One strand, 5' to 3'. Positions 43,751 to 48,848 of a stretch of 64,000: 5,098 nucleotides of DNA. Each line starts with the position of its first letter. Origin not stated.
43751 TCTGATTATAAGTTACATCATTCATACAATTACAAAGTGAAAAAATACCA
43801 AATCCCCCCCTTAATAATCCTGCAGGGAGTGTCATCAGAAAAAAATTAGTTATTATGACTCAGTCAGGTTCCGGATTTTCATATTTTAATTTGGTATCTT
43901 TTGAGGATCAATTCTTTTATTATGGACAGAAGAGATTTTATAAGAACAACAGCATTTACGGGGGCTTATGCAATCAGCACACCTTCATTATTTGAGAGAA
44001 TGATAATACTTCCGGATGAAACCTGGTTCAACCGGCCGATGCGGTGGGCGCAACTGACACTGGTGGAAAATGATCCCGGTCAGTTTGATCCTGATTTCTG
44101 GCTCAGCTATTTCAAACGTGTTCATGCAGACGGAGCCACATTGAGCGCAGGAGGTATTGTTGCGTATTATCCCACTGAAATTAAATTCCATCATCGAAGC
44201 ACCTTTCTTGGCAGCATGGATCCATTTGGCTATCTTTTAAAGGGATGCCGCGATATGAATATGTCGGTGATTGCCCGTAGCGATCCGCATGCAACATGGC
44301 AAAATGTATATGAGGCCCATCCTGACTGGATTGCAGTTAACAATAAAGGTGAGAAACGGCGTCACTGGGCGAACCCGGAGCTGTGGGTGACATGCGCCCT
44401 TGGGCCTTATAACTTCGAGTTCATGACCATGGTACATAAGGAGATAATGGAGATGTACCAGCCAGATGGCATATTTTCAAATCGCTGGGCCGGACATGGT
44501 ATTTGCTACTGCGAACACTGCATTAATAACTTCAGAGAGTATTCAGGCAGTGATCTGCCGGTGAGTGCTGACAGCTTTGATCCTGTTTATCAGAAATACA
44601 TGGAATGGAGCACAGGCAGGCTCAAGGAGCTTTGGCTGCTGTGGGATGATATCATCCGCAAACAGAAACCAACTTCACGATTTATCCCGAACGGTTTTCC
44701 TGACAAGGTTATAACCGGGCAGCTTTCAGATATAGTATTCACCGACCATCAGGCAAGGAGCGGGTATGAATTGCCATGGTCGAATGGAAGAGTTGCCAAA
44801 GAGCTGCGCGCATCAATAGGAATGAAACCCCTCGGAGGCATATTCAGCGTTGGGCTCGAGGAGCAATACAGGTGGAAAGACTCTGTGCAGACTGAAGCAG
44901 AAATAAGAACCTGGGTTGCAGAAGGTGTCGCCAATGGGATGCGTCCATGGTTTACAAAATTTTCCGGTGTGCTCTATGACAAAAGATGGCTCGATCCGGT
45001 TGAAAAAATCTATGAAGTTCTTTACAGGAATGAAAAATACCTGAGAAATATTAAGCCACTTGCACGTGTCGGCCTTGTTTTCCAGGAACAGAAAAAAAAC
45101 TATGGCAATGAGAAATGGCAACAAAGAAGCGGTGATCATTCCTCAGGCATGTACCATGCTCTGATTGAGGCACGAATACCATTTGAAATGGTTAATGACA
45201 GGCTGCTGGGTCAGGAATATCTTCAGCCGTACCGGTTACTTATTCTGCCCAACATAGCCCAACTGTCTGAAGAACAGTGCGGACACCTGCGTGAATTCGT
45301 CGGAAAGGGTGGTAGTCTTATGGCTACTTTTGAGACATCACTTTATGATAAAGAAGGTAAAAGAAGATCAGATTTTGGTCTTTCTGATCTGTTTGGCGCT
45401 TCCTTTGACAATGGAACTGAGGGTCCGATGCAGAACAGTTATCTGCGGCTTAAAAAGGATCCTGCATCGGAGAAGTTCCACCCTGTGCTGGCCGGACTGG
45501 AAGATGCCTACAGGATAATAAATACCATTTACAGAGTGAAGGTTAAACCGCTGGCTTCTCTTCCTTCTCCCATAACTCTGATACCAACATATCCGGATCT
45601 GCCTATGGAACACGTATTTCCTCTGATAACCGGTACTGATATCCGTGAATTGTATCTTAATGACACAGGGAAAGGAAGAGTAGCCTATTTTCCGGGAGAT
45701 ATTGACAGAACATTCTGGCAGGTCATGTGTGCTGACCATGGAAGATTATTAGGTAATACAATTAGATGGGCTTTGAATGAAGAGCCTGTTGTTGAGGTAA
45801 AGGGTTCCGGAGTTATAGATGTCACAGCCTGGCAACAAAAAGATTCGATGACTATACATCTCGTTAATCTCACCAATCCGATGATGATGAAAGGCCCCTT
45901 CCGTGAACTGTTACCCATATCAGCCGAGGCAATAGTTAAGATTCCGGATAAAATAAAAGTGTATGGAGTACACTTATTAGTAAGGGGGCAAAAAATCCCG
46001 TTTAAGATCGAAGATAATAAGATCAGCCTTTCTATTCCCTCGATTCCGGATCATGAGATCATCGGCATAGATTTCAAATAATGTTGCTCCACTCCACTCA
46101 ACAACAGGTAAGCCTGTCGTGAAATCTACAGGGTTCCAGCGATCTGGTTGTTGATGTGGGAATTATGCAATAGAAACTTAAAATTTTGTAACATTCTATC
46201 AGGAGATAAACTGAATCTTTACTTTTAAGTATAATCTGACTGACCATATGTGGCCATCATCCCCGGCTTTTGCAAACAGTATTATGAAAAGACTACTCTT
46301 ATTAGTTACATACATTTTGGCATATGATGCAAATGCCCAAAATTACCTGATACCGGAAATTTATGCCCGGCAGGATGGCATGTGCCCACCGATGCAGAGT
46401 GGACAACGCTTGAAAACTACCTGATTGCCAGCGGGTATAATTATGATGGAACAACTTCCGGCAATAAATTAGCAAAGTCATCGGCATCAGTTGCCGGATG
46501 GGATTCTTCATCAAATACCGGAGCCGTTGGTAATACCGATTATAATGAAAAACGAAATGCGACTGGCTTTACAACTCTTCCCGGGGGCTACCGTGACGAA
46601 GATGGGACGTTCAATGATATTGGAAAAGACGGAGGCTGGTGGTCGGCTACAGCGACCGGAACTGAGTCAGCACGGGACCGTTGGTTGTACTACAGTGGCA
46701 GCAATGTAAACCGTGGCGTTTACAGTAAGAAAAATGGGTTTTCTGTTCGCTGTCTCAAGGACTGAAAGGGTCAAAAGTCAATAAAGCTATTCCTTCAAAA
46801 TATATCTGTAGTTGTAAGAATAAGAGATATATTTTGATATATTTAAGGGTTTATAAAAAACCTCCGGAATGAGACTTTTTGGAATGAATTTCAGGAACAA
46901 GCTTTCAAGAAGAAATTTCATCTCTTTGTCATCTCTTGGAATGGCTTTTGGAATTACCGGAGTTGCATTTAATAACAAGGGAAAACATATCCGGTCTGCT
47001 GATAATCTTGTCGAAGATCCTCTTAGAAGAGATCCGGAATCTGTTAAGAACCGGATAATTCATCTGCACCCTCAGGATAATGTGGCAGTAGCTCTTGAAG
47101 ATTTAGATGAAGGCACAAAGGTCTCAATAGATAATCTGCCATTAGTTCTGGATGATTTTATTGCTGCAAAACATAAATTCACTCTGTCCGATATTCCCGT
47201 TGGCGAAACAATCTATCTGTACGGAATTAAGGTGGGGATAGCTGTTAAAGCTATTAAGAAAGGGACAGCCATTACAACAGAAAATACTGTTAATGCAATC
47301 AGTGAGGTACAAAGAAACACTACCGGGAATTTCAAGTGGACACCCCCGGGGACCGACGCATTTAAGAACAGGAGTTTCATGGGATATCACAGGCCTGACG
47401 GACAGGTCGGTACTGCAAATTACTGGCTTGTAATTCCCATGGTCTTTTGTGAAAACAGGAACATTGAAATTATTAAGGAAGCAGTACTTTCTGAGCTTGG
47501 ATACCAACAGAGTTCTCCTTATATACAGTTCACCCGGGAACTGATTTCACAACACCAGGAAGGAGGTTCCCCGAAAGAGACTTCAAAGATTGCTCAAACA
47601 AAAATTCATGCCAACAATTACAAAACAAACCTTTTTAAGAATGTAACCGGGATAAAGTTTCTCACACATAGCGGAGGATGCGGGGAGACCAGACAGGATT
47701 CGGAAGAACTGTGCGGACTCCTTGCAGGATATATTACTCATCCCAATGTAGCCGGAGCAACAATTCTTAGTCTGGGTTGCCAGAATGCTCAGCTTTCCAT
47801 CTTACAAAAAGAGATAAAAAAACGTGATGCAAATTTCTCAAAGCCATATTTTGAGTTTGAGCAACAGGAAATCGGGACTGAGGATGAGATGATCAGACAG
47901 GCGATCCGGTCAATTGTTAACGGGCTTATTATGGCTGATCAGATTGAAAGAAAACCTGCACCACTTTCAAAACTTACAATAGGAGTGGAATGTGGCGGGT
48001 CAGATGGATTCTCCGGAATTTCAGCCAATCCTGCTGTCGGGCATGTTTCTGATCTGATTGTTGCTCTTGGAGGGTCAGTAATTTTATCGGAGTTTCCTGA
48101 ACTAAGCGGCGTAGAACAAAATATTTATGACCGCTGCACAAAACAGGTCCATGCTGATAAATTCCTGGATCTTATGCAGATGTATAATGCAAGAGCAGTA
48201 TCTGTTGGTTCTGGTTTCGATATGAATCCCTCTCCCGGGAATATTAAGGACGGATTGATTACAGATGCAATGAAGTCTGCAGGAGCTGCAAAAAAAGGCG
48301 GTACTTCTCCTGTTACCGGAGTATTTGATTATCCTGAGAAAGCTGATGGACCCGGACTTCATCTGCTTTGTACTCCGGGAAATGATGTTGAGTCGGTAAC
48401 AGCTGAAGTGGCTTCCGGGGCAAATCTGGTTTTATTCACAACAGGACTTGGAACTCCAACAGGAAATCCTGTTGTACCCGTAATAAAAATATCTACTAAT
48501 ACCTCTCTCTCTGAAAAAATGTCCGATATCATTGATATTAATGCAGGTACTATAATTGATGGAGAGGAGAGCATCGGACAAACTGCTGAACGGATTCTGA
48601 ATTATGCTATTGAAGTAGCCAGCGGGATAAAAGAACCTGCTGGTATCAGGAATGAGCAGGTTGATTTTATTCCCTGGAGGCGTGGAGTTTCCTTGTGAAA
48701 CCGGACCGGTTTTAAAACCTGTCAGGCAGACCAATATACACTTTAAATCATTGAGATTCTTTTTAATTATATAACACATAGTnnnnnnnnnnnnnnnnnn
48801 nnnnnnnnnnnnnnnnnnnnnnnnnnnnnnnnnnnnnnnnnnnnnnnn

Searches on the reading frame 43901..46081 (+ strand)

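Call 4: search_protein_families(library=pfam, proteins=[window:43901-46081:+])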
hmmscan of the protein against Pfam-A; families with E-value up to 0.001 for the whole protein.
window:43901-46081:+ (726 aa): 2 families
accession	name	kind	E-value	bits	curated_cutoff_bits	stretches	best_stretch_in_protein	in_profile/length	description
PF14871.12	GHL6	-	3.5e-15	56.8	35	1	68-194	6-131/132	Hypothetical glycosyl hydrolase 6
PF08532.16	Glyco_hydro_42M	-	2.4e-06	27.6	25.8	1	389-487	2-101/207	Beta-galactosidase trimerisation domain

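Call 5: search_protein_families(library=ncbifam, proteins=[window:43901-46081:+])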
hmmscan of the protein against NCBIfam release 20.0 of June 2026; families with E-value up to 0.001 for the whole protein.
window:43901-46081:+ (726 aa): 0 families

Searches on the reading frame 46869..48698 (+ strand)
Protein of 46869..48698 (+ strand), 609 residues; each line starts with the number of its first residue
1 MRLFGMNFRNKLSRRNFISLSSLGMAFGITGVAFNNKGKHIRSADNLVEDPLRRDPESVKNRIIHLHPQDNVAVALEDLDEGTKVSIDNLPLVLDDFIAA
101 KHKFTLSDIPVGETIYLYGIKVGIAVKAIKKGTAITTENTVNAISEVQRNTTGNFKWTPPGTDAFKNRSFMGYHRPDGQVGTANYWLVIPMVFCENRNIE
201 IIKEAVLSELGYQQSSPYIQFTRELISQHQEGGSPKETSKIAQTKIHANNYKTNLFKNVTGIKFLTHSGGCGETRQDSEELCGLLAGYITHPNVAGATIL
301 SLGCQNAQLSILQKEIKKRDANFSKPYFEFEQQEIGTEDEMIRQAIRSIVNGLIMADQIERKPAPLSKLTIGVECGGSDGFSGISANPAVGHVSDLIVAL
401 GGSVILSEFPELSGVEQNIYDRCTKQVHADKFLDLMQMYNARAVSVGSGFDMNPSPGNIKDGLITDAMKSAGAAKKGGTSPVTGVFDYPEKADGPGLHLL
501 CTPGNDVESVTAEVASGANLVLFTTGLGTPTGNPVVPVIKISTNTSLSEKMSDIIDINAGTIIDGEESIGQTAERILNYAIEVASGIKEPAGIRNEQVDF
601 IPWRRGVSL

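Call 4: search_protein_families(library=pfam, proteins=[window:46869-48698:+])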
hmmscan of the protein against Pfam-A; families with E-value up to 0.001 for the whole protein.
window:46869-48698:+ (609 aa): 3 families
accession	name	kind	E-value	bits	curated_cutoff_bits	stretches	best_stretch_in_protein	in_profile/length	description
PF20629.2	GD_AH_C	-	7.9e-92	307.4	26.8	1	366-607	1-241/242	D-galactarate/Altronate dehydratase, C-terminal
PF04295.18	GD_AH_second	-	2.5e-35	121.9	27.3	1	172-350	1-129/136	D-galactarate dehydratase/Altronate hydrolase, second domain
PF08666.17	SAF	-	5.1e-06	27.4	21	1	70-140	1-62/63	SAF domain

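Call 5: search_protein_families(library=ncbifam, proteins=[window:46869-48698:+])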
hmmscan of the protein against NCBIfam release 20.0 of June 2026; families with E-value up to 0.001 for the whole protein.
window:46869-48698:+ (609 aa): 1 family
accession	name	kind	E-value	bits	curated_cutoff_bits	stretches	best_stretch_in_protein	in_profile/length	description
TIGR03248.1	galactar-dH20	equivalog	1.1e-75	255.1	730.85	2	256-589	151-486/507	galactarate dehydratase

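Call 56: search_solved_structures(query=window:46869-48698:+, max_evalue=1e-10)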
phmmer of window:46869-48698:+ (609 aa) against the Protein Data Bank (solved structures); distinct sequences matched with E-value up to 1e-10: 2.
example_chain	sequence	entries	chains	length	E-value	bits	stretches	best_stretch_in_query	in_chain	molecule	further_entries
6u7l_A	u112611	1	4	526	2.3e-61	211.4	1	256-590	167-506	Galactarate dehydratase (L-threo-forming)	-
3k3s_A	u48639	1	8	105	1e-13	54.1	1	63-140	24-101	Altronate hydrolase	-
